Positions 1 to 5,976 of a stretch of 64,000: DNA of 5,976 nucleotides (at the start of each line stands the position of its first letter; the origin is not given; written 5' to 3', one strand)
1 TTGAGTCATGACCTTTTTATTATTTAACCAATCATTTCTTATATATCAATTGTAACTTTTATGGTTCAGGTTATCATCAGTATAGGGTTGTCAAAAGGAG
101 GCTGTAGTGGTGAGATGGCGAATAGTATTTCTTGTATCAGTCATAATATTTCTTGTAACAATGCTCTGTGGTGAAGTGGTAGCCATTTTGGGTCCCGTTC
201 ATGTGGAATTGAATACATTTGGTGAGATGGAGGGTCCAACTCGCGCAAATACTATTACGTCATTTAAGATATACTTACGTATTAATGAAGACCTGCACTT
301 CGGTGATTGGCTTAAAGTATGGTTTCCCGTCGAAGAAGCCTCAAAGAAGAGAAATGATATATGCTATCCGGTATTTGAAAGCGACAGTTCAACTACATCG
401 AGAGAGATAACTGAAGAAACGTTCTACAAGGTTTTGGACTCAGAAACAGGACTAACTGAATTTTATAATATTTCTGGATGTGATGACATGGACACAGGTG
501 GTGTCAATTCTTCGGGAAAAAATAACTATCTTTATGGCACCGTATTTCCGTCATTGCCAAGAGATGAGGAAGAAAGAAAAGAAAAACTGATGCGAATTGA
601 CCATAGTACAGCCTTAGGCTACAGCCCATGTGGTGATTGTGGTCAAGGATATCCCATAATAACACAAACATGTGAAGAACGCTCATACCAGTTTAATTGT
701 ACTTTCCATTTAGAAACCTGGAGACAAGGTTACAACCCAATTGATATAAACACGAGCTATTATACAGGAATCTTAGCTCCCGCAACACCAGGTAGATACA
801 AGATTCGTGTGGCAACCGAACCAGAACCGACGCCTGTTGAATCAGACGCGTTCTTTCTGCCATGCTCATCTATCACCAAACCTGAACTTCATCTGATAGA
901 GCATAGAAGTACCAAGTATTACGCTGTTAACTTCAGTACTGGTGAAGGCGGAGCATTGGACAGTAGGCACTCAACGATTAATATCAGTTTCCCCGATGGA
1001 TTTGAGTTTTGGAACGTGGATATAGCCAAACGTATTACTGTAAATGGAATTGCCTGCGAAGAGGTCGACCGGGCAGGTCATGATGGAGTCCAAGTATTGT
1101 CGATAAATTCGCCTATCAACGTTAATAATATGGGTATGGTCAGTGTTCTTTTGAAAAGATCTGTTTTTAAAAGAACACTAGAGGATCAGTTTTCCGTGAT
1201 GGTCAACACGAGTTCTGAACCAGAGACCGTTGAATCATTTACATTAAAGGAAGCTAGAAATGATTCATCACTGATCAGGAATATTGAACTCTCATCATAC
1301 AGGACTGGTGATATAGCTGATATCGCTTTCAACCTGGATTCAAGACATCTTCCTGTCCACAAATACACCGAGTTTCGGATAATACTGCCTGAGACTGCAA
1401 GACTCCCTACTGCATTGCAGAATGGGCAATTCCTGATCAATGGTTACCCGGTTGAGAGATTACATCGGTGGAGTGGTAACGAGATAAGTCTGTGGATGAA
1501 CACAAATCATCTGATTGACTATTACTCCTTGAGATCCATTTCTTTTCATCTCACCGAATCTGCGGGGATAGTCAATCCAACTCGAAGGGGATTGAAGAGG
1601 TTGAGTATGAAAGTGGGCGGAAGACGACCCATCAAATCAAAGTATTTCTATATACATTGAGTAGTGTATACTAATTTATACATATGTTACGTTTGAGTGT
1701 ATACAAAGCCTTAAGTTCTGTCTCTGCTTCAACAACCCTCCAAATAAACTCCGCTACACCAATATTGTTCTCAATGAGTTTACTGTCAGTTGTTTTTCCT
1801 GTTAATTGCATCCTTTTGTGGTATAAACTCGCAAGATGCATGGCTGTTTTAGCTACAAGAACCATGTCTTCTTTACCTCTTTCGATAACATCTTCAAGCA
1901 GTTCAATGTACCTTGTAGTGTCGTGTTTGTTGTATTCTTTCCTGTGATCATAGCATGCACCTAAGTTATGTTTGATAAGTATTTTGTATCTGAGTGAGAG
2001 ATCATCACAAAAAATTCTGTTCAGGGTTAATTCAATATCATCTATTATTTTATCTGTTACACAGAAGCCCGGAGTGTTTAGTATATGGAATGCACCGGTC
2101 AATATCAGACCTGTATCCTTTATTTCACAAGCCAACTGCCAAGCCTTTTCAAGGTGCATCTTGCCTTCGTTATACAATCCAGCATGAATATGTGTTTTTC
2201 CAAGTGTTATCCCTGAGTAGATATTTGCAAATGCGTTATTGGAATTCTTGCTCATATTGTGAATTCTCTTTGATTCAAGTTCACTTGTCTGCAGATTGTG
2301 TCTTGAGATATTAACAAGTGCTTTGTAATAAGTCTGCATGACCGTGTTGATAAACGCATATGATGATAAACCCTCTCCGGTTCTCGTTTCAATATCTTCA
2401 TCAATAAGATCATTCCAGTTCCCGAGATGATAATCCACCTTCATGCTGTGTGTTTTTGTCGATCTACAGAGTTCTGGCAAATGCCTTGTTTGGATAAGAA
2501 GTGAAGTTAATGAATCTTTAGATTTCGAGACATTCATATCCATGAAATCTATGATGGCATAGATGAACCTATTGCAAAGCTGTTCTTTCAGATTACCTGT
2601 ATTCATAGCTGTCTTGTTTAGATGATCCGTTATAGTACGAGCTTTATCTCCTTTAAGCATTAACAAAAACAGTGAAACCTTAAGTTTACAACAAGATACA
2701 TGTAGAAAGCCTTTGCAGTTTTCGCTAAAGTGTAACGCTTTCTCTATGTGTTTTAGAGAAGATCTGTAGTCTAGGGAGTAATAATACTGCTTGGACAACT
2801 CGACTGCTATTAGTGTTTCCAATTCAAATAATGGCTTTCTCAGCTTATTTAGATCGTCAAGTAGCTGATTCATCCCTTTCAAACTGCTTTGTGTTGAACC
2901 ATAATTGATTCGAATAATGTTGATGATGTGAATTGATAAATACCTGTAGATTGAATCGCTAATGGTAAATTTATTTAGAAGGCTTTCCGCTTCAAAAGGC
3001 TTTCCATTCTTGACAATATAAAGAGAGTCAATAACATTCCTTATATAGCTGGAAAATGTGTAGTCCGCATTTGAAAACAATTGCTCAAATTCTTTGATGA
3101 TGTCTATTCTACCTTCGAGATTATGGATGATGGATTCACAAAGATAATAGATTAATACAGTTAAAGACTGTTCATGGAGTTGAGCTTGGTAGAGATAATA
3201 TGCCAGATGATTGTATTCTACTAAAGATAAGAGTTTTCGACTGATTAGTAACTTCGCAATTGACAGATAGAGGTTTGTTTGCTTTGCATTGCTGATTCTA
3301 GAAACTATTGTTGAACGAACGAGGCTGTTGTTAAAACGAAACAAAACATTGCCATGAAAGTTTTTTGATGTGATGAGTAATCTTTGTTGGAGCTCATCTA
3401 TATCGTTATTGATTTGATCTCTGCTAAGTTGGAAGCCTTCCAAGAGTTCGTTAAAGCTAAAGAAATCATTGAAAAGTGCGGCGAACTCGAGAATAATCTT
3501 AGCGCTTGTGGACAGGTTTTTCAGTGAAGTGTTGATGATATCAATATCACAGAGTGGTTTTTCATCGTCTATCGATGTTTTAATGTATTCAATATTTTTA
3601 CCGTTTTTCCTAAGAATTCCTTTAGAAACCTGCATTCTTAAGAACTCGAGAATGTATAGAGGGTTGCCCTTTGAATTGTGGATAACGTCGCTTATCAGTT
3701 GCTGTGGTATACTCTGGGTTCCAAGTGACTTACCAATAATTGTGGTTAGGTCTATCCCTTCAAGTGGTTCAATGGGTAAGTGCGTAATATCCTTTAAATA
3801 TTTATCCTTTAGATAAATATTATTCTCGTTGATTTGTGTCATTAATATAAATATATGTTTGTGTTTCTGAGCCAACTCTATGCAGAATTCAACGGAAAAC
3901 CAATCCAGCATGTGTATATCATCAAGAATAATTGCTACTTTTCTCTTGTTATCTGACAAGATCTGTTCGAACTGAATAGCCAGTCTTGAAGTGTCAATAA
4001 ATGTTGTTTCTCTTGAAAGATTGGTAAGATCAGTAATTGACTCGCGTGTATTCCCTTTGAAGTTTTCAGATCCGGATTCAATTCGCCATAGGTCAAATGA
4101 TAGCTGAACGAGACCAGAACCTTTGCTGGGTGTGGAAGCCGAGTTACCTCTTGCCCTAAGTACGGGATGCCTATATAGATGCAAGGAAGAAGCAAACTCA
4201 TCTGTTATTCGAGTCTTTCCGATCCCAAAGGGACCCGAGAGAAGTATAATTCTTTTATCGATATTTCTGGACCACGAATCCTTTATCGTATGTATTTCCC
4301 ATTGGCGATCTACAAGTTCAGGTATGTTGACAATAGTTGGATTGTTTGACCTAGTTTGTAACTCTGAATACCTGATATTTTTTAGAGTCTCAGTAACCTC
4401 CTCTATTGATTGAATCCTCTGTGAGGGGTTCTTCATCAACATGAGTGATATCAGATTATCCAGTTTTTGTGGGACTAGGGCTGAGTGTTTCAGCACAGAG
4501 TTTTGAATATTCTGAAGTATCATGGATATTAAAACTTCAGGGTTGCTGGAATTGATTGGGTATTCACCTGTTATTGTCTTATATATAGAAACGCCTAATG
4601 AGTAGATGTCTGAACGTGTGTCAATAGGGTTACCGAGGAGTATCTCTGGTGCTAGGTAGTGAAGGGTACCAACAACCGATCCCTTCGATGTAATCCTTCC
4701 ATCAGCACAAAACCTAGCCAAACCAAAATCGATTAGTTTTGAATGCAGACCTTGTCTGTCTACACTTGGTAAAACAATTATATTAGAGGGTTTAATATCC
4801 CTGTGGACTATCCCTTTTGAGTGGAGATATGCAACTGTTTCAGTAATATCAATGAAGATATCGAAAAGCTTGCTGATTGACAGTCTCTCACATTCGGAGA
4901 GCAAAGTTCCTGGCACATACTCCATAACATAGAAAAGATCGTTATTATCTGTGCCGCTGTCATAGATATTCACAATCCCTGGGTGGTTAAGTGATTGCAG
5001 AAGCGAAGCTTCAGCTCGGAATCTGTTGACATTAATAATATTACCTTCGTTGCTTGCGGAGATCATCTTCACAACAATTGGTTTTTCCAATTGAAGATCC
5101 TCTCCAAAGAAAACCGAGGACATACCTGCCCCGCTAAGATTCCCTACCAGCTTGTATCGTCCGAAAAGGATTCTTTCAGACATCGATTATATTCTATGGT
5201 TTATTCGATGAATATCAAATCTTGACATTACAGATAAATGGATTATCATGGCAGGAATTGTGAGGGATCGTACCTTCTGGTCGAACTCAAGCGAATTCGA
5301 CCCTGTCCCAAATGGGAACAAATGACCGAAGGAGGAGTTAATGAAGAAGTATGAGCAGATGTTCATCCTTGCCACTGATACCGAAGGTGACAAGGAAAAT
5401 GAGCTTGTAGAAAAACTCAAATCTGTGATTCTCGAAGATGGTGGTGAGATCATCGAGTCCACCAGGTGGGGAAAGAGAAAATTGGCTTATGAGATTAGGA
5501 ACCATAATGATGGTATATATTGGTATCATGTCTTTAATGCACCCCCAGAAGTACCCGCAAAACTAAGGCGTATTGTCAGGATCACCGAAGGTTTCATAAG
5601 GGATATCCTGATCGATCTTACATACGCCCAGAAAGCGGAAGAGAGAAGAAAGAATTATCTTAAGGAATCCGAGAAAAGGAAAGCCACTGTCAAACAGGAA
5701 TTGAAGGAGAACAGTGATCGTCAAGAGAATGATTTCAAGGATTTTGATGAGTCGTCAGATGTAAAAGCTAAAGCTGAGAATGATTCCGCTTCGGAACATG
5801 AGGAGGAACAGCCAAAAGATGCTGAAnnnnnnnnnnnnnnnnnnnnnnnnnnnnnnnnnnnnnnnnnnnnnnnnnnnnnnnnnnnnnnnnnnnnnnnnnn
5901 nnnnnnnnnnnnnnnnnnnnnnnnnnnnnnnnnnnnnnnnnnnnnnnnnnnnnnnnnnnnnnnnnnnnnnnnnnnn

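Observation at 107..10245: Two divergent paralogues of an uncharacterised secreted family flank the rpsF operon; a 26-aa block is held identical by selection, not by recent conversion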

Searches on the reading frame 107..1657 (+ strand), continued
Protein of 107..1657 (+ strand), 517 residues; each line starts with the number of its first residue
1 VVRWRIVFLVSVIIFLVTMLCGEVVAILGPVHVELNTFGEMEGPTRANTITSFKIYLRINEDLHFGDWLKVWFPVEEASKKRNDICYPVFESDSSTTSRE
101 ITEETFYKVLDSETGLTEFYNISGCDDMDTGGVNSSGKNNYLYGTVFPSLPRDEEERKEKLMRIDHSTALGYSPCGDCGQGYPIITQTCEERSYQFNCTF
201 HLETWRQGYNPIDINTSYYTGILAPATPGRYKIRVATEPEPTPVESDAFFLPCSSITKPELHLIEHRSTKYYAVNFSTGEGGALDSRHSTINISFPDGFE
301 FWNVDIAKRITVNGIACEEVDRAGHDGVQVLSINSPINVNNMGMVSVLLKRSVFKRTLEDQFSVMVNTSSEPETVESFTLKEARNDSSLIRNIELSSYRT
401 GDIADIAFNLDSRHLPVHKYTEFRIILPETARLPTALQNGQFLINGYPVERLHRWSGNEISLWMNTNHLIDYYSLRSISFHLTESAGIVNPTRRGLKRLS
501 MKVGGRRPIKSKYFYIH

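Call 54: list_cluster_members(proteins=[P0049, P0050, P0052, P0061, P0095, P0105, P0117, P0120, P0155, P0041])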
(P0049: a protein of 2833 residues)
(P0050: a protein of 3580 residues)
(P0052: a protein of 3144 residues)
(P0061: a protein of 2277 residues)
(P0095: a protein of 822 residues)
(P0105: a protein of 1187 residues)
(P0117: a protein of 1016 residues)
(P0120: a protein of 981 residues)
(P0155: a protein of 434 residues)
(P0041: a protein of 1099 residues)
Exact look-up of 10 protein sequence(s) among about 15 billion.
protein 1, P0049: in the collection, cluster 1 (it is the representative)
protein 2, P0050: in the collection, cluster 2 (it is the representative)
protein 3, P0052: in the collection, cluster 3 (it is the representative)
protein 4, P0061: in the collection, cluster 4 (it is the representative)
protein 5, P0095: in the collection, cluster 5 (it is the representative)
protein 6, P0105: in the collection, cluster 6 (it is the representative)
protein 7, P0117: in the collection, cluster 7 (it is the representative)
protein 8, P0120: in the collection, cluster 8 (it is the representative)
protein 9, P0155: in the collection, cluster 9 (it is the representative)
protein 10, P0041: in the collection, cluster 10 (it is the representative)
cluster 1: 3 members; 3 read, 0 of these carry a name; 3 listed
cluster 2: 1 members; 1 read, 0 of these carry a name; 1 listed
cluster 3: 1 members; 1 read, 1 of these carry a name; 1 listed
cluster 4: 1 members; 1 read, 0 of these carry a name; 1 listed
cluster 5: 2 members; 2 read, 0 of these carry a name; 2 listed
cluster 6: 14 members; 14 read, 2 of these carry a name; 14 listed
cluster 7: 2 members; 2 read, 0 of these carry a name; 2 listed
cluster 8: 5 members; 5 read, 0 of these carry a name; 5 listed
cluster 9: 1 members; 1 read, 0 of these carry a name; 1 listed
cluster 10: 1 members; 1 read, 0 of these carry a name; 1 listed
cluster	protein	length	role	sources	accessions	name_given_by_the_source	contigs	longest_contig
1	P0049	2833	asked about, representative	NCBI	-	-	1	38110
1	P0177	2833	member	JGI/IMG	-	-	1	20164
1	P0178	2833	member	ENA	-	-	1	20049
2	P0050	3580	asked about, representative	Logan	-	-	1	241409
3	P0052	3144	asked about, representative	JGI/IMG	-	hypothetical protein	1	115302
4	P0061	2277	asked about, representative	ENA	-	-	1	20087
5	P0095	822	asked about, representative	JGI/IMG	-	-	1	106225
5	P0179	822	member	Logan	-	-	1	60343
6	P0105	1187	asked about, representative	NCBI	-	-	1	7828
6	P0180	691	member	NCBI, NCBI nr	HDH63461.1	MAG TPA: copper amine oxidase N-terminal domain-containing protein [Firmicutes bacterium] | copper amine oxidase N-terminal domain-containing protein [Bacillota bacterium]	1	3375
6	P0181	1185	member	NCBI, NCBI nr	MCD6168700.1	MAG: copper amine oxidase N-terminal domain-containing protein [Caldisericia bacterium] | copper amine oxidase N-terminal domain-containing protein [Caldisericia bacterium]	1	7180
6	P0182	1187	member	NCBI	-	-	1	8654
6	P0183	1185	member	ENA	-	-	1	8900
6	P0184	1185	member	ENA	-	-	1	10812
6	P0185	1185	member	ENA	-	-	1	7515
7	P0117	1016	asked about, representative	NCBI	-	-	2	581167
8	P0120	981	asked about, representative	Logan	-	-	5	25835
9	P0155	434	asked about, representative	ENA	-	-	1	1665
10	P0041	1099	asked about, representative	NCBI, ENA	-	-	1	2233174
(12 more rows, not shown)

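Call 66: search_protein_families(library=ncbifam, proteins=[P0095, P0105, P0063, P0120, P0041], max_evalue=0.01)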
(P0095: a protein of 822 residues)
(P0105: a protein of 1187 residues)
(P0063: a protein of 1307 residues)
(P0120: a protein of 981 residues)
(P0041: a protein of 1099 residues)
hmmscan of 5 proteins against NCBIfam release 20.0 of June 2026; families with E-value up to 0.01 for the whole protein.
P0095 (822 aa): 0 families

P0105 (1187 aa): 4 families
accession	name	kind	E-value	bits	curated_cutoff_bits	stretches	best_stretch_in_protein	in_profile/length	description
NF047441.1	Lepto_OmpL47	equivalog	9.9e-13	48.4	250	1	840-999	90-258/336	multi-beta-barrel domain surface protein OmpL47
NF047446.1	barrel_OmpL47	domain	1.1e-09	38.5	40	1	841-886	21-67/68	OmpL47-type beta-barrel domain-containing protein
NF011285.0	PRK14696.1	equivalog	2.2e-07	29.4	1278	1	1090-1165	36-108/757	primary-amine oxidase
NF033510.3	Ca_tandemer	repeat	0.002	18.5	50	0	886-962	5-95/96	Ca2+-stabilized repeat-containing adhesin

P0063 (1307 aa): 0 families

P0120 (981 aa): 1 family
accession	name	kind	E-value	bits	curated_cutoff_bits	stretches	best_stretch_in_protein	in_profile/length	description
NF033510.3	Ca_tandemer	repeat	5e-10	39.6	50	1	762-840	4-95/96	Ca2+-stabilized repeat-containing adhesin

P0041 (1099 aa): 0 families

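Call 67: search_protein_families(library=pfam, alignment_id=A1, max_evalue=1)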
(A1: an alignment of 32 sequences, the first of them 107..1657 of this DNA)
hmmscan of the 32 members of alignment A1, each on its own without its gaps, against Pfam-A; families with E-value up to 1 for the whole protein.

A. member 1, window:107-1657:+ (517 aa): 0 families

B. families by the number of members that match (of 32 scanned): 25 families
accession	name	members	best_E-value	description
PF07833.16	Cu_amine_oxidN1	4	8.8e-22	Copper amine oxidase N-terminal domain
PF19077.6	Big_13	4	6e-05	Bacterial Ig-like domain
PF17961.7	Big_8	3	0.00036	Bacterial Ig domain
PF09136.16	Glucodextran_B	2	4.7e-09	Glucodextranase, domain B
PF13290.12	CHB_HEX_C_1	2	0.0055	Chitobiase/beta-hexosaminidase C-terminal domain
PF22820.2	TcaA_3rd_4th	2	0.0064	TcaA protein 3rd/4th domain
PF07495.19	Y_Y_Y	2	0.084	Y_Y_Y domain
PF13860.13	FlgD_ig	2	0.13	FlgD Ig-like domain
PF04151.21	PPC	2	0.14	Bacterial pre-peptidase C-terminal domain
PF13750.12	Big_3_3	1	7.5e-05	Bacterial Ig-like domain (group 3)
PF11135.13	DUF2888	1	0.024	Protein of unknown function (DUF2888)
PF07691.17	PA14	1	0.031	PA14 domain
PF18291.6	HU-HIG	1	0.036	HU domain fused to wHTH, Ig, or Glycine-rich motif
PF13944.12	Calycin_like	1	0.059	Calycin-like beta-barrel domain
PF24310.1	THSD1_D2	1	0.066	THSD1 second Ig-like domain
PF10989.13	DUF2808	1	0.18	Protein of unknown function (DUF2808)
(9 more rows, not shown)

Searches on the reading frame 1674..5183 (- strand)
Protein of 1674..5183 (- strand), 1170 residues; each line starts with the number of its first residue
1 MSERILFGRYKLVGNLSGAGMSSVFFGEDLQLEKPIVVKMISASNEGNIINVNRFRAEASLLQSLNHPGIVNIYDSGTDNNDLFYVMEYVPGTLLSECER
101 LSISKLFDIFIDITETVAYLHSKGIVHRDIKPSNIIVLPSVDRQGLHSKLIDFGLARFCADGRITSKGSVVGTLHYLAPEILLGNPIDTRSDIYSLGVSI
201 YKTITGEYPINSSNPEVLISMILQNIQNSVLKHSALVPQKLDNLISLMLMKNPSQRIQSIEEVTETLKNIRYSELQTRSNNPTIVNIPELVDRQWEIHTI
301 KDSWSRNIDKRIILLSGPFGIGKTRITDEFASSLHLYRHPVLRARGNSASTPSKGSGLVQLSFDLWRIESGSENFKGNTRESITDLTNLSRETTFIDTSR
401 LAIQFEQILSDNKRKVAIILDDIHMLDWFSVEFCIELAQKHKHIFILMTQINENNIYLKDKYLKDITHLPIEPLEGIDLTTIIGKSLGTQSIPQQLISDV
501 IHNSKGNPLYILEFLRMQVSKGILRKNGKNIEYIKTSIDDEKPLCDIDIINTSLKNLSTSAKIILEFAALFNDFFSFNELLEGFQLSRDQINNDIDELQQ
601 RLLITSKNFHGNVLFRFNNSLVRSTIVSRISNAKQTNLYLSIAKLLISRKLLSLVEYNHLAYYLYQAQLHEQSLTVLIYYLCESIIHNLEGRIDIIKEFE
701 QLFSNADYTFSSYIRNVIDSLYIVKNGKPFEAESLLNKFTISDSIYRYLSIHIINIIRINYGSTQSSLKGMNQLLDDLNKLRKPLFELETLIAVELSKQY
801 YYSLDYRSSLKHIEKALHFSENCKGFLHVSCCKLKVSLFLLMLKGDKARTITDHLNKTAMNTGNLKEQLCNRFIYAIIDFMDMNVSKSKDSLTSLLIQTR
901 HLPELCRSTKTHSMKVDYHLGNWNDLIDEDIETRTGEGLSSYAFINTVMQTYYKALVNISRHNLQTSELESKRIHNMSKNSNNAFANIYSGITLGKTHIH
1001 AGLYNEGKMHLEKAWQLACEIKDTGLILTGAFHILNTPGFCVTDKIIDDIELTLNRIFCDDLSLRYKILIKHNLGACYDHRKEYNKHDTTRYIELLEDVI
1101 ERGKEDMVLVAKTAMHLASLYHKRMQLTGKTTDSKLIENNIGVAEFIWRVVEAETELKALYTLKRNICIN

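Call 4: search_protein_families(library=pfam, proteins=[window:1674-5183:-], max_evalue=0.1)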
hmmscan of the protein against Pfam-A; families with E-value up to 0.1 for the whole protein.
window:1674-5183:- (1170 aa): 11 families
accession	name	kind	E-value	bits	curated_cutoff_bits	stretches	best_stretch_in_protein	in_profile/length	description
PF00069.31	Pkinase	-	5e-46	157.7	31.7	1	21-262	12-256/263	Protein kinase domain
PF07714.23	PK_Tyr_Ser-Thr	-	1.7e-29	103.4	23.1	1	31-258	26-250/258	Protein tyrosine and serine/threonine kinase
PF17667.7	Pkinase_fungal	-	1.2e-08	34.6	24.1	1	102-193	284-376/387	Fungal protein kinase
PF13191.12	AAA_16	-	7.7e-08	33.5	32.6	1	290-436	2-154/167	AAA ATPase domain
PF13401.12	AAA_22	-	4e-06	27.6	27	1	309-448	4-121/130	AAA domain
PF01637.24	ATPase_2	-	7.2e-05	23.1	33.2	1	291-426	2-122/225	ATPase domain predominantly from Archaea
PF01636.29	APH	-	9.5e-05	22.7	23.2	0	123-157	168-198/239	Phosphotransferase enzyme family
PF14531.12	Kinase-like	-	0.00063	19.5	25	0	114-137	155-178/289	Kinase-like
PF00931.28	NB-ARC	-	0.0094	15.7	23.5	0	298-516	6-203/248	NB-ARC domain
PF06293.20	Kdo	-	0.021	14.7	21.3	1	112-154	126-167/207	Lipopolysaccharide kinase (Kdo/WaaP) family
PF02367.23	TsaE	-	0.07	13.5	26.6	0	309-336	20-47/128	Threonylcarbamoyl adenosine biosynthesis protein TsaE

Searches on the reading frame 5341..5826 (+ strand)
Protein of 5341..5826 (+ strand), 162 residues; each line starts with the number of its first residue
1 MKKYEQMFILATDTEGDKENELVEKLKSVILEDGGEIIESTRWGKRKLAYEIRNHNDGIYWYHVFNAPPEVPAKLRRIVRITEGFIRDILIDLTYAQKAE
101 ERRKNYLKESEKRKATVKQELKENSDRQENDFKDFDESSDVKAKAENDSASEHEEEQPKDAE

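Call 65: search_protein_families(library=pfam, proteins=[window:5341-5826:+], max_evalue=1)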
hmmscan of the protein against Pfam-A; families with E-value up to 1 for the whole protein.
window:5341-5826:+ (162 aa): 2 families
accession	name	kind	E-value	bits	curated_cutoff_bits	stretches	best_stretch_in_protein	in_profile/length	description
PF01250.22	Ribosomal_S6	-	6.6e-25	87.6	27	1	3-90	1-88/90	Ribosomal protein S6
PF20709.2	DUF6823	-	0.53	11.3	25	1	97-155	15-71/110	Family of unknown function (DUF6823)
